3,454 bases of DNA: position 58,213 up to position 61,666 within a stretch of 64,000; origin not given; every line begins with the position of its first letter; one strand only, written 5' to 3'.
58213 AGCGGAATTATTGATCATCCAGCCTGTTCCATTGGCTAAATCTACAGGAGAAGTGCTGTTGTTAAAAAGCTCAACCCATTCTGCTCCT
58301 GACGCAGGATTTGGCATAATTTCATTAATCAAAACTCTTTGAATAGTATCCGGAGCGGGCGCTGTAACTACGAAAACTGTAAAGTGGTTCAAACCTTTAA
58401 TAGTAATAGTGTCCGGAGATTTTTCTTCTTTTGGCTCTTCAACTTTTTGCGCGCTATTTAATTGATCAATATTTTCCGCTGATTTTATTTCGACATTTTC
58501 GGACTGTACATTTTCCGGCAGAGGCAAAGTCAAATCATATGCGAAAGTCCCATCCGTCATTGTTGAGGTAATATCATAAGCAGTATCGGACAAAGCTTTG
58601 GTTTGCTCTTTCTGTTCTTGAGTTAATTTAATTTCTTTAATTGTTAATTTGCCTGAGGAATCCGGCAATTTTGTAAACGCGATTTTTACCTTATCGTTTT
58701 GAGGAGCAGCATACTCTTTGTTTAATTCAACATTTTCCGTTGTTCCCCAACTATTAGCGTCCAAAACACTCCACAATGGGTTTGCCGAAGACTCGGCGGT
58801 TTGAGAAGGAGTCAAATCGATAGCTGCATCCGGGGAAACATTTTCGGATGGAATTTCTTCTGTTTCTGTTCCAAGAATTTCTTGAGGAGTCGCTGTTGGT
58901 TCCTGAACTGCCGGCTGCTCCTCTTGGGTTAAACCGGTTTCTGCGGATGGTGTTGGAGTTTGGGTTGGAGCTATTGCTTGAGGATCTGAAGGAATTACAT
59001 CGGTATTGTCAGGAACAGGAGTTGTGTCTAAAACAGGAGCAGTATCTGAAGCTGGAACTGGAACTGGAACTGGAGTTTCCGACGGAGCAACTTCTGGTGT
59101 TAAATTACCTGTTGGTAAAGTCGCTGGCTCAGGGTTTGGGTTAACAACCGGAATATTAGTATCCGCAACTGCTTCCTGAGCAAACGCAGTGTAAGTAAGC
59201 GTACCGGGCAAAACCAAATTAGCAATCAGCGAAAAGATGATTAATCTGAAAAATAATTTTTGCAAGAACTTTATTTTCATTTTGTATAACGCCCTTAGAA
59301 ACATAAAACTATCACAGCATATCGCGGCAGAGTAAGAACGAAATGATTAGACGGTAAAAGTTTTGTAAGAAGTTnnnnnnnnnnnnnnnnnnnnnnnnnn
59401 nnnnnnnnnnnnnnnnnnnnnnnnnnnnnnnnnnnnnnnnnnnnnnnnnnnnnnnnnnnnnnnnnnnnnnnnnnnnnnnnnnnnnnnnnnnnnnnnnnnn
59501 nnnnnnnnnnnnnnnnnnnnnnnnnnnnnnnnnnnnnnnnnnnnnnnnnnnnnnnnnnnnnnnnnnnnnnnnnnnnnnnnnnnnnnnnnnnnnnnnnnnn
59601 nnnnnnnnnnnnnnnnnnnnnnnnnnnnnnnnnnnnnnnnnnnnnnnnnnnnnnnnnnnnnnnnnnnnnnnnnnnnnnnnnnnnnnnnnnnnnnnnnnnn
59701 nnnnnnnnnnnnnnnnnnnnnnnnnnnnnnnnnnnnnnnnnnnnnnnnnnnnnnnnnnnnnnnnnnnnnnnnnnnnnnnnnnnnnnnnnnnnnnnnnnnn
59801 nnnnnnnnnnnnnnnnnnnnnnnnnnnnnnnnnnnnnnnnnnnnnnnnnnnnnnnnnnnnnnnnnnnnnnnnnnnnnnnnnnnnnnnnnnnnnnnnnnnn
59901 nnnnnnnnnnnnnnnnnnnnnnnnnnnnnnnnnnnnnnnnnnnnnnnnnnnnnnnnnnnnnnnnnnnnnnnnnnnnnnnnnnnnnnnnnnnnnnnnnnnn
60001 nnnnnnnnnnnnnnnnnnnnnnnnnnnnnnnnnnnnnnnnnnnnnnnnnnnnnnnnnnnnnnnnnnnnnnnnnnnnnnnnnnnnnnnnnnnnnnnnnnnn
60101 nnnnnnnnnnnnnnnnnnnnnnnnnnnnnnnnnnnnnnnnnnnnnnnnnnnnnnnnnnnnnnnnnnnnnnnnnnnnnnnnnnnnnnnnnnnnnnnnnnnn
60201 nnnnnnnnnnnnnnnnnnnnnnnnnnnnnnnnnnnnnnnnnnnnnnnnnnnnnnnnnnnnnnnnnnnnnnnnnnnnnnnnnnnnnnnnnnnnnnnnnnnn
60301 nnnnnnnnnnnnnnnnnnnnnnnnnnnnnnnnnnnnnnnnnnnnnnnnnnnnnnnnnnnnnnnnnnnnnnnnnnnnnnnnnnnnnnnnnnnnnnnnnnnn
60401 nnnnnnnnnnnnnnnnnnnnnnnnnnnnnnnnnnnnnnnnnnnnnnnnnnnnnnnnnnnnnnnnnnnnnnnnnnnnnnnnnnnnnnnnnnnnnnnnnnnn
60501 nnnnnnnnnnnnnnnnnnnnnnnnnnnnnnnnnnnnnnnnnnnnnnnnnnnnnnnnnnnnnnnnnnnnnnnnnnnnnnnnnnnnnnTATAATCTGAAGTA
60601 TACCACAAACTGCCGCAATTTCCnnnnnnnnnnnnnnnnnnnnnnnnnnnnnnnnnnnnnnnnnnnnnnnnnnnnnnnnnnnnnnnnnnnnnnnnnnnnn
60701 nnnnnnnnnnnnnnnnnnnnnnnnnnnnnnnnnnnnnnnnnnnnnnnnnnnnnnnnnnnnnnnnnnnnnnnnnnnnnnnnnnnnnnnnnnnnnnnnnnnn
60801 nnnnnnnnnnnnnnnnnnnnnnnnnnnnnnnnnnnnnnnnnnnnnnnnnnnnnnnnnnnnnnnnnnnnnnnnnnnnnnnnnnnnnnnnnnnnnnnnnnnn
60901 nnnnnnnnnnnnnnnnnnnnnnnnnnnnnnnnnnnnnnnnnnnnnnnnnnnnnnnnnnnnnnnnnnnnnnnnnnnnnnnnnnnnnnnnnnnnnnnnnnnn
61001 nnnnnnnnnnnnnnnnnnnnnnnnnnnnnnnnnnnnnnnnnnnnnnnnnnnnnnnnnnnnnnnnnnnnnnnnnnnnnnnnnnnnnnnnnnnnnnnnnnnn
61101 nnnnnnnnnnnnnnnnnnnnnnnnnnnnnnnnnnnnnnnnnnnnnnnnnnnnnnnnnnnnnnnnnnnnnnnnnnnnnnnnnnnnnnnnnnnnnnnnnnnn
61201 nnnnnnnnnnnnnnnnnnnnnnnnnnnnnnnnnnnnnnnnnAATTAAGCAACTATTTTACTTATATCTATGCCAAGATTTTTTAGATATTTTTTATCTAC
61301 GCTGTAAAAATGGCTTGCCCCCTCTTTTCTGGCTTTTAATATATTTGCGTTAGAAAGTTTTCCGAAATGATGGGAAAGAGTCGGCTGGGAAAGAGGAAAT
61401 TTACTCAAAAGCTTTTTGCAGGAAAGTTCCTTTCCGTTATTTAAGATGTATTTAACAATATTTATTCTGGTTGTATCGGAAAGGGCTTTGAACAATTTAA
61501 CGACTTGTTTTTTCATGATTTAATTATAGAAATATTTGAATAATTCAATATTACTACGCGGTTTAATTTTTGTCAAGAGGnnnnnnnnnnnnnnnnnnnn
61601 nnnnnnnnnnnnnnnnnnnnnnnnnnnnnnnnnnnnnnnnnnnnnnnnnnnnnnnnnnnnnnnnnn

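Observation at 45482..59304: Two tandem giant paralogous surface proteins (13.8 kb) bracketed by a GAF histidine kinase and an OmpR-family regulator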

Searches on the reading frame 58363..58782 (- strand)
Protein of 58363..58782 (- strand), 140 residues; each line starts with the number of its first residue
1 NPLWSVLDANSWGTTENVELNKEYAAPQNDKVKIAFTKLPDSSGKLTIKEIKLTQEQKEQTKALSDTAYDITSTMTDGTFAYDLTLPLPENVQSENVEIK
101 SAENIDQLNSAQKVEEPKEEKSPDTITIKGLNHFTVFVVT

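Call 34: search_protein_families(library=pfam, proteins=[window:58363-58782:-], max_evalue=5)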
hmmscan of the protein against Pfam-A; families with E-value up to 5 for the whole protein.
seq(140 aa): 0 families

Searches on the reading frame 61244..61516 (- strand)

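Call 100: search_protein_families(library=pfam, proteins=[window:61244-61516:-], max_evalue=0.0001)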
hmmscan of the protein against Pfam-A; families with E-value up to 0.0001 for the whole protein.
window:61244-61516:- (90 aa): 2 families
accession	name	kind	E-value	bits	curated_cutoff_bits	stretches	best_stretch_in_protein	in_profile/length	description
PF12840.13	HTH_20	-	3.7e-07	30.5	27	1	12-61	1-49/51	Helix-turn-helix domain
PF01022.26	HTH_5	-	7.7e-07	29.3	22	1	14-61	1-46/47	Bacterial regulatory protein, arsR family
